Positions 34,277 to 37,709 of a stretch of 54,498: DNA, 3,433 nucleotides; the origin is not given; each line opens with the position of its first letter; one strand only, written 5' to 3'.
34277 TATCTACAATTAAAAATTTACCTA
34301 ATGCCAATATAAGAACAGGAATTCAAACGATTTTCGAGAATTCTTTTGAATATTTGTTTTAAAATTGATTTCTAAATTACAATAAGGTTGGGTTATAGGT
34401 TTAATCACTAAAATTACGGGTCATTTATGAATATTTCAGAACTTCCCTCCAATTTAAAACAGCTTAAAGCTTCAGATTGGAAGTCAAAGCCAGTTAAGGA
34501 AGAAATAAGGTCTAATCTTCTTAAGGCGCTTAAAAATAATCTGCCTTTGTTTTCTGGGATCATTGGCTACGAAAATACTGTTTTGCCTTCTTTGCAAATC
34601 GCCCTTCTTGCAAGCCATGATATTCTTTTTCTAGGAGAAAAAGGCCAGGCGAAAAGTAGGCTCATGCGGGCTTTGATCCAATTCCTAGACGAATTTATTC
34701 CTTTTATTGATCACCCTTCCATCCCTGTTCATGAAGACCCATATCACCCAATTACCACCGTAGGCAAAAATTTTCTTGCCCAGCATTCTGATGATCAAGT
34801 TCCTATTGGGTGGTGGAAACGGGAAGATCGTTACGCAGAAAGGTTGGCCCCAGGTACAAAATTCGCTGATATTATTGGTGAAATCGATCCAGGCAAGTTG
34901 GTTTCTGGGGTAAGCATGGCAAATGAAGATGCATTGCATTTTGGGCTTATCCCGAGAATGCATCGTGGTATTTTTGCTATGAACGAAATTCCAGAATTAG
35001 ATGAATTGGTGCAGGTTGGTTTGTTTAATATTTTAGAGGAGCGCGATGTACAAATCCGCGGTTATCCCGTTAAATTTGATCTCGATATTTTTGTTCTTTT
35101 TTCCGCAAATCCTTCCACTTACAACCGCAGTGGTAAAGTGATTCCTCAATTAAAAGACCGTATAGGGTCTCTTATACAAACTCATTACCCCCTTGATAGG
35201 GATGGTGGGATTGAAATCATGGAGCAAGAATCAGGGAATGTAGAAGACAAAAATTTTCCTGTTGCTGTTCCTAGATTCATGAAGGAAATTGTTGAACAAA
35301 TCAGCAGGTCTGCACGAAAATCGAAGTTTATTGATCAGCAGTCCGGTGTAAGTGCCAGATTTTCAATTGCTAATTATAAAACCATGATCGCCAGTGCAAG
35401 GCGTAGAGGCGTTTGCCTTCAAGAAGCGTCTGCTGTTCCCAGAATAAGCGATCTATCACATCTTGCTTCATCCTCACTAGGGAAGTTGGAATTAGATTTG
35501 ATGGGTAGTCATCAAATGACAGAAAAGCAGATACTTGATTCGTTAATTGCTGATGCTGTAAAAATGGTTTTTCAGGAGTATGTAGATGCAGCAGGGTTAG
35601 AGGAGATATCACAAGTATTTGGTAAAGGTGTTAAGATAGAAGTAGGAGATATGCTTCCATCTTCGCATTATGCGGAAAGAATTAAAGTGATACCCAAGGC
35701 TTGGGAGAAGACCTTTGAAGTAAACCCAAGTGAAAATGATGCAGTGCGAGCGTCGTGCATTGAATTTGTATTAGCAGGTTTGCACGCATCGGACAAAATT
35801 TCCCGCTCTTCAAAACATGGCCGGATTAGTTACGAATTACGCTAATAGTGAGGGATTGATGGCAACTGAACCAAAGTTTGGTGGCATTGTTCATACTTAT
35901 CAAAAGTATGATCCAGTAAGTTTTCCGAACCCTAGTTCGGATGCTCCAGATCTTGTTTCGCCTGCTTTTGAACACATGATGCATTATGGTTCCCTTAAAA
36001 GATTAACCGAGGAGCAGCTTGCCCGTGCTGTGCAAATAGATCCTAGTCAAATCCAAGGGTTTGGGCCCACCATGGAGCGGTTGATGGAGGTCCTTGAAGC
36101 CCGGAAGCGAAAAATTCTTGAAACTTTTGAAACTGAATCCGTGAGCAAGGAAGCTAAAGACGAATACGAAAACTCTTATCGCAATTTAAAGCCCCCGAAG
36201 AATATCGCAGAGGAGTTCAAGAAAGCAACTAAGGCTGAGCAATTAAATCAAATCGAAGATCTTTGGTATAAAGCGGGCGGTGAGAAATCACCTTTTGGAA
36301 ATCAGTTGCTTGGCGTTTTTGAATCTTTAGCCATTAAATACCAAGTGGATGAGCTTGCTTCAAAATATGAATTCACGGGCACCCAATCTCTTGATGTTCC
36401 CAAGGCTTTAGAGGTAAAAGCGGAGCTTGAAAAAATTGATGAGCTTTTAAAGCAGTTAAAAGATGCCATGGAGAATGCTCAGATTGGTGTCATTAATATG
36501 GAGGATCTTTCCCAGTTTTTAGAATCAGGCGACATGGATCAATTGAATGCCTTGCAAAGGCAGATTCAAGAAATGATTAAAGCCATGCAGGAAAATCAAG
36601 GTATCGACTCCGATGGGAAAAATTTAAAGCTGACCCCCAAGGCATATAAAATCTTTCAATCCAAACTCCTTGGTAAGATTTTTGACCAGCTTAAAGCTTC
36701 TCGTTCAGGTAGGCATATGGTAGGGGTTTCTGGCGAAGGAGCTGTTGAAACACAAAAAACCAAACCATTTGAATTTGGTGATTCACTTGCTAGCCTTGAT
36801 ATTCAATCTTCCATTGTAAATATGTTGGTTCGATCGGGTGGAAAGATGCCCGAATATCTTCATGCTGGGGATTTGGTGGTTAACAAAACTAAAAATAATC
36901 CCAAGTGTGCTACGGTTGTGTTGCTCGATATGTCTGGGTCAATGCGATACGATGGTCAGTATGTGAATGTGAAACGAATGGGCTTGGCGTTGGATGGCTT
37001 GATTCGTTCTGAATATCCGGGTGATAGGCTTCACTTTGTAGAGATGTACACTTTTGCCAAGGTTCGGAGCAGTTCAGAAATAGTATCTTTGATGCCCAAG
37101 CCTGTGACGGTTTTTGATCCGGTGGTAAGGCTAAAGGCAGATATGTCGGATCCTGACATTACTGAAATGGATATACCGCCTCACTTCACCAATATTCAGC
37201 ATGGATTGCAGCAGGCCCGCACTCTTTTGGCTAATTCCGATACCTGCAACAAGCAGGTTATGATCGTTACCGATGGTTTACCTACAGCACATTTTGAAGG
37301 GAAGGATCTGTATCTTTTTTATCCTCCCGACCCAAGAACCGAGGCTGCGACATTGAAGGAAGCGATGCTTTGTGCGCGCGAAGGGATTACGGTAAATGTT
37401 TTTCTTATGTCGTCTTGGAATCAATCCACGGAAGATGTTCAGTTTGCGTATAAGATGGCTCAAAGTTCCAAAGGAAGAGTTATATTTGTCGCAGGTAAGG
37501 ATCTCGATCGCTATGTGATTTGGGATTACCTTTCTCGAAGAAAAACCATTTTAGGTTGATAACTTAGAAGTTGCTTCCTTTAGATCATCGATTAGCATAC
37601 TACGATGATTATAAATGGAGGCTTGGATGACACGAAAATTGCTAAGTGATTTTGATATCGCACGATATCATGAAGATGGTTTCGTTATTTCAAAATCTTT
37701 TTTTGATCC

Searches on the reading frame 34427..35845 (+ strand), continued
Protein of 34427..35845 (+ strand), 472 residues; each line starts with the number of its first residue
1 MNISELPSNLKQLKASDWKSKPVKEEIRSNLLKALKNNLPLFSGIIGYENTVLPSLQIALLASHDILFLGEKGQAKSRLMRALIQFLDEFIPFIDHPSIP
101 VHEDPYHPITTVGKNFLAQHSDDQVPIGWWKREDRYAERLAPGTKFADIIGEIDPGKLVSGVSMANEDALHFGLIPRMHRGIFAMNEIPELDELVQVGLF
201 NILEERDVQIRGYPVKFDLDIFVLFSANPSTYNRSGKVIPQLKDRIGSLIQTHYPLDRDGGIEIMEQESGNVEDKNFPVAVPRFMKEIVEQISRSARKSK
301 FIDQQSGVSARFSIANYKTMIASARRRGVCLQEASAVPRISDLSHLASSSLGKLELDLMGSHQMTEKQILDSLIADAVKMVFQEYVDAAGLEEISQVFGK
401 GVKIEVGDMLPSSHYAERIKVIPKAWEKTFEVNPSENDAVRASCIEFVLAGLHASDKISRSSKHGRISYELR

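Call 77: search_solved_structures(query=window:34427-35845:+, max_evalue=0.000001, show_alignments=1)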
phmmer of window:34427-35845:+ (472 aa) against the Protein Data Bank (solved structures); distinct sequences matched with E-value up to 0.000001: 1.
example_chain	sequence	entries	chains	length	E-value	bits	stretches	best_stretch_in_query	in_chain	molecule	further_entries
8osf_A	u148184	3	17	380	1.2e-07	34.2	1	42-287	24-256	Magnesium-chelatase subunit ChlI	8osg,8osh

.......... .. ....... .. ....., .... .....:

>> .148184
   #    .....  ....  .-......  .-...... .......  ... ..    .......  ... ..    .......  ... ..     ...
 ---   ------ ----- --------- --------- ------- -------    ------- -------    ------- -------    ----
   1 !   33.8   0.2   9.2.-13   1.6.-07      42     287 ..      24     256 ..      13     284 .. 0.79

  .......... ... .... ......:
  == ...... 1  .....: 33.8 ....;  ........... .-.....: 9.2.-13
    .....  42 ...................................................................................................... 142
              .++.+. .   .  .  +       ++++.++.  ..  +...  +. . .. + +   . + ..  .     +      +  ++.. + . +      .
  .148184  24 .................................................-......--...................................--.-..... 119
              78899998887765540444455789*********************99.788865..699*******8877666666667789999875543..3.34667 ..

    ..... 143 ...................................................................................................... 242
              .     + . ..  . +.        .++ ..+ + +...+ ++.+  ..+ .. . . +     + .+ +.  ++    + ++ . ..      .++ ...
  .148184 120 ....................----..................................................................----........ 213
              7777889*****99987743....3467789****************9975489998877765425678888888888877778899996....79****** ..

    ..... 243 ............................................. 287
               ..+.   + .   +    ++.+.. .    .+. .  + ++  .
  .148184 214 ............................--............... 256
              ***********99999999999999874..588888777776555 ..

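Call 91: search_protein_families(library=pfam, proteins=[L034:13307-16762:-, L074:15610-19065:-, L034:17023-19191:-, L016:4451-6127:-, L057:7059-8501:+, L052:14699-16438:-, L013:12060-13094:+, L007:11436-11882:+, L008:1845-3518:+, L025:4483-6894:+], max_evalue=0.0001)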
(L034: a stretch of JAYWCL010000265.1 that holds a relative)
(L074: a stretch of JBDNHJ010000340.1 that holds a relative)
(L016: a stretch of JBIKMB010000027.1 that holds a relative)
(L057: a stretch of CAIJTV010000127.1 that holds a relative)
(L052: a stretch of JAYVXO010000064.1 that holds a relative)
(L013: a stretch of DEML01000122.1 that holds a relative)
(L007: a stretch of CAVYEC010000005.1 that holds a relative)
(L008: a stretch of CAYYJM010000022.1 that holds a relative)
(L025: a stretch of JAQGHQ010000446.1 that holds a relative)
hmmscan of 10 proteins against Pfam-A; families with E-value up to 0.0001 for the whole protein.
L034:13307-16762:- (1152 aa): 1 family
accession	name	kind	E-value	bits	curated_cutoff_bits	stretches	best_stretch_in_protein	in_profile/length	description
PF20005.5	fvmX7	-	1.3e-80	272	24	1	2-383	3-421/421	FtsH ternary system domain X7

L074:15610-19065:- (1152 aa): 2 families
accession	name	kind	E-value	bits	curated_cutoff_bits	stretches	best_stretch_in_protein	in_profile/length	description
PF18888.5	DUF5650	-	2.1e-95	312.8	25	6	30-83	1-54/55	Repeat of unknown function (DUF5650)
PF19077.6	Big_13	-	4.8e-06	27.4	27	1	981-1053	22-94/102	Bacterial Ig-like domain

L034:17023-19191:- (723 aa): 3 families
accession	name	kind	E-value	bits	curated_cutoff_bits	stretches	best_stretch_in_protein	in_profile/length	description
PF00004.35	AAA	-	8.4e-42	143.2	21.2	1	304-435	1-131/131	ATPase family associated with various cellular activities (AAA)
PF01434.24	Peptidase_M41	-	2.6e-32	112.7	29.9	1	524-705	3-190/191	Peptidase family M41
PF05496.18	RuvB_N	-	6.3e-05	23.2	27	0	304-339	36-71/159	Holliday junction DNA helicase RuvB P-loop domain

L016:4451-6127:- (559 aa): 2 families
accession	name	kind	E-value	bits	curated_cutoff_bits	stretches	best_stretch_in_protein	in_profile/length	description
PF00920.27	ILVD_EDD_N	-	8.2e-131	436.3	27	1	37-354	1-316/316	Dihydroxy-acid/6-phosphogluconate dehydratase N-terminal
PF24877.1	ILV_EDD_C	-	1.6e-75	253.2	27.7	1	367-555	2-191/191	Dihydroxy-acid/6-phosphogluconate dehydratase C-terminal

L057:7059-8501:+ (481 aa): 2 families
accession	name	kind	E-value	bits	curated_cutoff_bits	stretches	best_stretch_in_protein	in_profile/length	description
PF13562.11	NTP_transf_4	-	1.1e-20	74.8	27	1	57-219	1-145/153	Sugar nucleotidyl transferase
PF00132.30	Hexapep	-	2.2e-05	24.4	27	0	263-289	2-28/36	Bacterial transferase hexapeptide (six repeats)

L052:14699-16438:- (580 aa): 8 families
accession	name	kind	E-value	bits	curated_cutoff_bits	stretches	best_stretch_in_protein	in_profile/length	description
PF02518.31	HATPase_c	-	6.8e-22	78.4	26.4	1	327-429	6-109/111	Histidine kinase-, DNA gyrase B-, and HSP90-like ATPase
PF00072.30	Response_reg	-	1.1e-20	74.3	30.2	1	460-571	1-111/111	Response regulator receiver domain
PF00989.32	PAS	-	8.6e-12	45.5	22.6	1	96-182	2-93/113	PAS fold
PF13188.13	PAS_8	-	1.5e-10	41.1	21.8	1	95-144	1-50/65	PAS domain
PF13426.13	PAS_9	-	2.2e-10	41.2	27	1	106-199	2-103/103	PAS domain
PF00512.31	HisKA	-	2.2e-10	40.9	26.9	1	217-278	3-63/66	His Kinase A (phospho-acceptor) domain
PF08448.16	PAS_4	-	9.3e-06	26.3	23.1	1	101-156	1-55/110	PAS fold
PF10090.15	HPTransfase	-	7.6e-05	22.9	22.9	0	329-353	34-58/123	Histidine phosphotransferase C-terminal domain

L013:12060-13094:+ (345 aa): 2 families
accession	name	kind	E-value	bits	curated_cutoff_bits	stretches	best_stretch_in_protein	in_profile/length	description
PF07596.16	SBP_bac_10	-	2.3e-58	198.8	23.3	1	40-327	1-267/268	Protein of unknown function (DUF1559)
PF07963.17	N_methyl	-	5.3e-07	29.4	21.2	1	11-36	2-27/27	Prokaryotic N-terminal methylation motif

L007:11436-11882:+ (149 aa): 0 families

L008:1845-3518:+ (558 aa): 1 family
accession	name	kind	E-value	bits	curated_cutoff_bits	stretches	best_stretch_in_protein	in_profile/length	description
PF07586.16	HXXSHH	-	2.2e-78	264.4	30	1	176-454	1-299/307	Protein of unknown function (DUF1552)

L025:4483-6894:+ (804 aa): 8 families
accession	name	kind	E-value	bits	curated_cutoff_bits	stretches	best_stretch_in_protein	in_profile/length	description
PF07631.16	PSD4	-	1.5e-47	161.8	23.3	1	467-594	1-128/128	Protein of unknown function (DUF1592)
PF07627.16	PSCyt3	-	2.7e-38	130.6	27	1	612-708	1-97/98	Protein of unknown function (DUF1588)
PF07626.16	PSD3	-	1.1e-27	96.7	23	1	163-226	1-64/65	Protein of unknown function (DUF1587)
PF07624.16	PSD2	-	1.2e-27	95.9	25.8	1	722-795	1-74/74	Protein of unknown function (DUF1585)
PF07637.16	PSD5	-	1.5e-23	83.3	34.2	1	395-455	2-62/62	Protein of unknown function (DUF1595)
PF16841.11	CBM60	-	5.9e-06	27.1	28.2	1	286-364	5-78/91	Ca-dependent carbohydrate-binding module xylan-binding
PF07635.16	PSCyt1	-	2.3e-05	25.3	22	0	79-125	1-58/59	Planctomycete cytochrome C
PF13442.11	Cytochrome_CBB3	-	9.4e-05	23.1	27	0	76-142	11-68/68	Cytochrome C oxidase, cbb3-type, subunit III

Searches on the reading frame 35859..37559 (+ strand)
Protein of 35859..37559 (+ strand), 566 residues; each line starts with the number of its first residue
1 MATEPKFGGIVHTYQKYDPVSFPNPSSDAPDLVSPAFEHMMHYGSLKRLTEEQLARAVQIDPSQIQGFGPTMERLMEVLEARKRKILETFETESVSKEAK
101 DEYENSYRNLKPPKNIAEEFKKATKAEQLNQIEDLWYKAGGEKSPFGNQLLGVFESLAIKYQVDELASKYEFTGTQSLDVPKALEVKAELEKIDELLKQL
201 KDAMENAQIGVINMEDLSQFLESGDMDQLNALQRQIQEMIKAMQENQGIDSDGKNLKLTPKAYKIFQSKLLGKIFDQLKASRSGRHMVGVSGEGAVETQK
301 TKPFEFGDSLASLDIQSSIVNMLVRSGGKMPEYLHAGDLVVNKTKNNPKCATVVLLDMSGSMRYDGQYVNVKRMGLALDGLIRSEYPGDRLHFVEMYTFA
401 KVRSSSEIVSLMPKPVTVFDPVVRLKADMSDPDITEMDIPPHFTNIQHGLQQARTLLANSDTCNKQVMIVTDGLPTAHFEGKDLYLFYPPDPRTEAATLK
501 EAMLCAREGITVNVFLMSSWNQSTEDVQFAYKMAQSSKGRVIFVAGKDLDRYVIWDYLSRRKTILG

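Call 3: search_protein_families(library=pfam, proteins=[window:35859-37559:+], max_evalue=0.01)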
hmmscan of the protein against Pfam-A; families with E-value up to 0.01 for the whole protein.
window:35859-37559:+ (566 aa): 1 family
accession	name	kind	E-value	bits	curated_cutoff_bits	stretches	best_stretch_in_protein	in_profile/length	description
PF13519.12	VWA_2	-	2.3e-07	31.8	27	1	352-473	1-106/107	von Willebrand factor type A domain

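Call 5: search_protein_families(library=ncbifam, proteins=[window:35859-37559:+], max_evalue=0.01)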
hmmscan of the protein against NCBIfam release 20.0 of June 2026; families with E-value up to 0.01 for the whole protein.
window:35859-37559:+ (566 aa): 1 family
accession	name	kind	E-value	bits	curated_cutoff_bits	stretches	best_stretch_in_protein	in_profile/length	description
TIGR03185.1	DNA_S_dndD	equivalog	0.00043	18.9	245.85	1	75-279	321-508/650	DNA sulfur modification protein DndD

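Call 7: search_solved_structures(query=window:35859-37559:+, max_evalue=1)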
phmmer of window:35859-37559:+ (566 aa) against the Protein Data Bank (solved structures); distinct sequences matched with E-value up to 1: 3.
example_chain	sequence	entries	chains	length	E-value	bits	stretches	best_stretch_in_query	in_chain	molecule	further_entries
8b8d_A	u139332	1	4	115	0.13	14.1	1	189-265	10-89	Phosphoprotein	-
6tnj_A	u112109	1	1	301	0.33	12.8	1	442-483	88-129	Minor fimbrium subunit Mfa5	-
9k7t_A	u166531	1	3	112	0.87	11.4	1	182-244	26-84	C4-Zn1-HEHE-1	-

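Call 39: search_protein_families(library=padloc, proteins=[window:35859-37559:+], max_evalue=0.01)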
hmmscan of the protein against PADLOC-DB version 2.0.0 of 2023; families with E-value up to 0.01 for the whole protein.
window:35859-37559:+ (566 aa): 0 families

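Call 47: search_solved_structures(query=A3, max_evalue=1)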
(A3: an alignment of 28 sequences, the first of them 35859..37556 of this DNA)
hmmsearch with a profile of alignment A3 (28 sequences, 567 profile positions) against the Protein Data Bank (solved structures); distinct sequences matched with E-value up to 1: 5.
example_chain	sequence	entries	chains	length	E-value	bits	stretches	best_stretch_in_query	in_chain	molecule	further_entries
6tnj_A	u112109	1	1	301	0.06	15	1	445-481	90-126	Minor fimbrium subunit Mfa5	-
9k7t_A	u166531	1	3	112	0.18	13.4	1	182-263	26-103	C4-Zn1-HEHE-1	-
6to1_A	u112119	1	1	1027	0.27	12.8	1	445-480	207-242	Minor fimbrium subunit Mfa5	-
7b7p_A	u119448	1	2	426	0.32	12.6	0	441-483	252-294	Type IV pilus biogenesis protein PilB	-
8qat_A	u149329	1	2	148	0.42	12.2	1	57-105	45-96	Protein Hook homolog 3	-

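Call 53: search_protein_families(library=pfam, alignment_id=A3, max_evalue=1)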
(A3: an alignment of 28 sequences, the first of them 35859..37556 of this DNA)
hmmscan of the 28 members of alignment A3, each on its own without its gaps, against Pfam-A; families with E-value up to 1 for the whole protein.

A. member 1, window:35859-37556:+ (566 aa): 5 families
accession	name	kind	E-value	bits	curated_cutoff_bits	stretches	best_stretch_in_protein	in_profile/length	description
PF13519.12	VWA_2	-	2.3e-07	31.8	27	1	352-473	1-106/107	von Willebrand factor type A domain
PF06381.16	Phage_portal_3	-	0.021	14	33.8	1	189-249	177-234/357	Phage portal protein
PF11566.13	PI31_Prot_N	-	0.091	12.9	21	1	513-539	47-71/154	PI31 proteasome regulator N-terminal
PF05762.20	VWA_CoxE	-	0.2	11.5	26.4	0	329-363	42-70/222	VWA domain containing CoxE-like protein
PF14042.11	DUF4247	-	0.26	12.4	27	1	84-130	15-60/122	Domain of unknown function (DUF4247)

B. families by the number of members that match (of 28 scanned): 63 families (the first 25 are shown)
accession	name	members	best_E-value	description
PF13519.12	VWA_2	28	1.6e-07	von Willebrand factor type A domain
PF05762.20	VWA_CoxE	12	0.00053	VWA domain containing CoxE-like protein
PF04285.18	DUF444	6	0.013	Protein of unknown function (DUF444)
PF10076.14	Phage_Mu_Gp48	5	0.005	Bacteriophage Mu-like, Gp48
PF09969.14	DUF2203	3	0.0067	Uncharacterized conserved protein (DUF2203)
PF17676.7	Peptidase_S66C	3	0.018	LD-carboxypeptidase C-terminal domain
PF06008.19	Laminin_I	2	0.002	Laminin Domain I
PF00067.27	p450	2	0.016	Cytochrome P450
PF05192.23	MutS_III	2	0.23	MutS domain III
PF21837.1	DUF6896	2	0.27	Domain of unknown function (DUF6896)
PF04352.18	ProQ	1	0.00058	ProQ/FINO family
PF08902.16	DUF1848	1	0.0041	Domain of unknown function (DUF1848)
PF09554.16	RE_HaeII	1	0.0079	HaeII restriction endonuclease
PF12010.13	DUF3502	1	0.013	Domain of unknown function (DUF3502)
PF19909.4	DUF6382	1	0.015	Domain of unknown function (DUF6382)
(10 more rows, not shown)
